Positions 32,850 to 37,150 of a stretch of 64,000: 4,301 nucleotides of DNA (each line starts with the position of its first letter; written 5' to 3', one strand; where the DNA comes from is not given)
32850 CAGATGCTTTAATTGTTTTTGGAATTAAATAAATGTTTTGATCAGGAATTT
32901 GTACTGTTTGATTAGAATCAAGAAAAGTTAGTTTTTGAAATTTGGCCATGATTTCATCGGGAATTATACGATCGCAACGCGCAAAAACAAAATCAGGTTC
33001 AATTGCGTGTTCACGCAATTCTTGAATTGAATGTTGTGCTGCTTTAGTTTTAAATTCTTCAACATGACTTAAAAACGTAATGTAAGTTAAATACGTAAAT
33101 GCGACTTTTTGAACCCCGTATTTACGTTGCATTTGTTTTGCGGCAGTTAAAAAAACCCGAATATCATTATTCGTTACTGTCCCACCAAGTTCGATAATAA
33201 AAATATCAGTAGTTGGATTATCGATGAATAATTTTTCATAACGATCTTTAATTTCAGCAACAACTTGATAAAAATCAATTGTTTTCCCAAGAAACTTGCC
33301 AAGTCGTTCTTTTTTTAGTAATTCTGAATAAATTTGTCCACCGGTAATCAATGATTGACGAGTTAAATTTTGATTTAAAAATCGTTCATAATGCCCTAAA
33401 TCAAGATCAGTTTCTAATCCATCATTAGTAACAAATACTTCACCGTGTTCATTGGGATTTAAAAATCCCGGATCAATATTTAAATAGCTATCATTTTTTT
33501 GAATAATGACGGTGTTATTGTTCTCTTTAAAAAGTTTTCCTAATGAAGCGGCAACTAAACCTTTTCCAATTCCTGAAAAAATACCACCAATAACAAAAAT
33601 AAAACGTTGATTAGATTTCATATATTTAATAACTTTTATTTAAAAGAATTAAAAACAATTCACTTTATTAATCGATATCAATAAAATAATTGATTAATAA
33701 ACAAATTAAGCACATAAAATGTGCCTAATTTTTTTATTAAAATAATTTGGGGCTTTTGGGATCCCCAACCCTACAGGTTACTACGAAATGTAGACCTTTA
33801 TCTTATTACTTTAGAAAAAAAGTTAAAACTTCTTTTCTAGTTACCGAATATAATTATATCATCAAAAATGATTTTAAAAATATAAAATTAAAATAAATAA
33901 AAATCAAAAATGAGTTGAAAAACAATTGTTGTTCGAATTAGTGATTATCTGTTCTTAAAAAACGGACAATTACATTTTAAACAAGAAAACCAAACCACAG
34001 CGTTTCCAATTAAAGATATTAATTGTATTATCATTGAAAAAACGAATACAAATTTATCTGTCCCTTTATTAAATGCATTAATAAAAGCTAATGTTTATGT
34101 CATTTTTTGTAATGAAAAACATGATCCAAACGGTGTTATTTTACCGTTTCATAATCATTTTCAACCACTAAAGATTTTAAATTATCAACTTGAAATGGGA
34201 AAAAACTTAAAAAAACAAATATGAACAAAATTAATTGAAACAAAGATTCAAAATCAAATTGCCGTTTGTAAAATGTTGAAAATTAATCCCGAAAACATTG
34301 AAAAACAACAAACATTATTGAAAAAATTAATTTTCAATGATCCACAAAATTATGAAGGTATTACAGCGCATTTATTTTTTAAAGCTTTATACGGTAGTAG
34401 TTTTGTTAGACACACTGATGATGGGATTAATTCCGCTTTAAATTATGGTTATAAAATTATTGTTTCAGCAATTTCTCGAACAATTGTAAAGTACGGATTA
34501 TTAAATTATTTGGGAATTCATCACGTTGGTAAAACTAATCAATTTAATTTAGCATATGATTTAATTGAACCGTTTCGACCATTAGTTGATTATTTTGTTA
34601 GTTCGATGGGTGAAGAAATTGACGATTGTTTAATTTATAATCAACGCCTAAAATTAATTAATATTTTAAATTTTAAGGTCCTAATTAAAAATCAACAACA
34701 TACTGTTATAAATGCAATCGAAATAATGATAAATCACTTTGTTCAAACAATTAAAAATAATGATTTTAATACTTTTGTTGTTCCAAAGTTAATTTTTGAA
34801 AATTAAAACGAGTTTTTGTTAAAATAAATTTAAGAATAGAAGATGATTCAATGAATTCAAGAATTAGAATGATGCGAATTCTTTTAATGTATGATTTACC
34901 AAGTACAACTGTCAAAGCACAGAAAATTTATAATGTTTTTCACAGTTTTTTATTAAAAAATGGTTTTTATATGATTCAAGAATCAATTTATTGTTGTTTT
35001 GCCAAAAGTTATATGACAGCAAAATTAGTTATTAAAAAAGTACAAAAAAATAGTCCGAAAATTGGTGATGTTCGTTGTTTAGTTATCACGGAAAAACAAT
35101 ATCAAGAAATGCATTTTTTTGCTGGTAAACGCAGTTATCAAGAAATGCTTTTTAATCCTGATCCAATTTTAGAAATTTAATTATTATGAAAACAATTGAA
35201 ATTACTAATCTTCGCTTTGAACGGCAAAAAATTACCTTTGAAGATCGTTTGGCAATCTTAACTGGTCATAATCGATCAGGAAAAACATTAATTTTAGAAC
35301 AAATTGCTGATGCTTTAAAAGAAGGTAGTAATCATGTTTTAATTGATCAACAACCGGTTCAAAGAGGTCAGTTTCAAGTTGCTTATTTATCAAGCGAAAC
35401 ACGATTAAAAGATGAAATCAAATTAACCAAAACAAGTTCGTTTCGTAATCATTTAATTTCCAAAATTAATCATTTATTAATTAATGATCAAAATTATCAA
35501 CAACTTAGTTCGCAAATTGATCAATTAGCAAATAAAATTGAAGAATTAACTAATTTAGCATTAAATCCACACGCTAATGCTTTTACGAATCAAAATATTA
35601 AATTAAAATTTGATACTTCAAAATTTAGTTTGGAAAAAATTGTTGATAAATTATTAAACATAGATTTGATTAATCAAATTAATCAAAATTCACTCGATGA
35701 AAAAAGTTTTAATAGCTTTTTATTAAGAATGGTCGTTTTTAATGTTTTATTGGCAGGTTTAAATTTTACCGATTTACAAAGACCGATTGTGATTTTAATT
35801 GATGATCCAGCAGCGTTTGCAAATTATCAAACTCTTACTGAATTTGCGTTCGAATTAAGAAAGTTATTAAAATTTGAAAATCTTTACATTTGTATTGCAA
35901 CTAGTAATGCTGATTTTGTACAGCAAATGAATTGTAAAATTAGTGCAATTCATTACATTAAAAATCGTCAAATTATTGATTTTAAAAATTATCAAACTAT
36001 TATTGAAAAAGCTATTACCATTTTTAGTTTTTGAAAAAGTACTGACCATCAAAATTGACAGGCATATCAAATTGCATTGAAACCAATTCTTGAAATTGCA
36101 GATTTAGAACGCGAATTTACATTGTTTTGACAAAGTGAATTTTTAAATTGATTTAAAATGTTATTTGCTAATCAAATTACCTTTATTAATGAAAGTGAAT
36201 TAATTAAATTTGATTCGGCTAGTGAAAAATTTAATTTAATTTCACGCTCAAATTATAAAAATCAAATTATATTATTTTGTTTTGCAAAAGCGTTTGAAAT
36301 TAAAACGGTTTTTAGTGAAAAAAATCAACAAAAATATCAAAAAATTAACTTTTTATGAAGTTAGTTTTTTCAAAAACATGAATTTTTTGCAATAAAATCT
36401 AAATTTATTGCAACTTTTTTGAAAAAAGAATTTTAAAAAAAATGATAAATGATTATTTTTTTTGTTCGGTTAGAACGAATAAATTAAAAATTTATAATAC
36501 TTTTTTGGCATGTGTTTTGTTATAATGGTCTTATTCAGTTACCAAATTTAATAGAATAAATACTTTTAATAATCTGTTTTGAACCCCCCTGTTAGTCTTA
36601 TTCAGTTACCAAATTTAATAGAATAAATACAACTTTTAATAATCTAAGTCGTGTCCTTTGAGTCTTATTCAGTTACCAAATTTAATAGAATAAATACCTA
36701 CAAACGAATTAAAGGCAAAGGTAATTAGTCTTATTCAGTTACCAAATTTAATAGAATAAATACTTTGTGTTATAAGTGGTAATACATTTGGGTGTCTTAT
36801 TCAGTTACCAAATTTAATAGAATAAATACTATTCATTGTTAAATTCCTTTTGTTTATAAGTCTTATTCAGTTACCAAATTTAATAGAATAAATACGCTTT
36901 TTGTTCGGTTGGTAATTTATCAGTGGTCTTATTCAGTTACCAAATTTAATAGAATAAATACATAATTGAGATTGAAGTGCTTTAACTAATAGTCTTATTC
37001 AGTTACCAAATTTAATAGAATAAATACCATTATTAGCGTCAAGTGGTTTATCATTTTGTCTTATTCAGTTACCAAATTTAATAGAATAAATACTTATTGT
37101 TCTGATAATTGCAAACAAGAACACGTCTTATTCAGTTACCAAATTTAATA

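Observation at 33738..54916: Type II-A locus is split and convergent: cas1-cas2-csn2-array on the + strand, cas9 alone on the - strand beyond the trailer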

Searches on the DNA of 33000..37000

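Call 49: search_rna_families(source=window, start=33000, end=37000, threshold=evalue, max_evalue=1)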
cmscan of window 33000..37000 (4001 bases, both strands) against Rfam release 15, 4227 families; matches with E-value up to 1: 1.
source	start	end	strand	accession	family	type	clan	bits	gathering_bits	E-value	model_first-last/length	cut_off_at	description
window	34798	34832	-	RF01388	isrD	Gene; sRNA;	-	21.7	37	0.48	1-51/51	no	isrD Hfq binding RNA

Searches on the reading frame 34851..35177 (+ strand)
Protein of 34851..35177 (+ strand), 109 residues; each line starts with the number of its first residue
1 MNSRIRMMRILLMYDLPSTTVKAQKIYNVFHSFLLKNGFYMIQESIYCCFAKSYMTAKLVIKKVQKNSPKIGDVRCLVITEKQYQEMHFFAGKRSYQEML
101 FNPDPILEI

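Call 6: search_protein_families(library=pfam, proteins=[window:34851-35177:+], max_evalue=0.01)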
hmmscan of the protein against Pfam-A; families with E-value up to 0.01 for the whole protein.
seq(109 aa): 1 family
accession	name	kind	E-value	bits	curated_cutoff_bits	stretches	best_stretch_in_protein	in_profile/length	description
PF09827.14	CRISPR_Cas2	-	2e-14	53.9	23.8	1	8-87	1-74/74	CRISPR associated protein Cas2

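Call 7: search_protein_families(library=ncbifam, proteins=[window:34851-35177:+], max_evalue=0.01)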
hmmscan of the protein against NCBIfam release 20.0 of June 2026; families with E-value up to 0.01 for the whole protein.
seq(109 aa): 2 families
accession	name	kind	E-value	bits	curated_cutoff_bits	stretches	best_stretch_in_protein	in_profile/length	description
TIGR01573.1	cas2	equivalog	3.6e-19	68.8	24.5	1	8-98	1-89/96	CRISPR-associated endonuclease Cas2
NF041506.1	VapD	equivalog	0.0091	16.4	100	0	22-67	19-62/91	VapD family protein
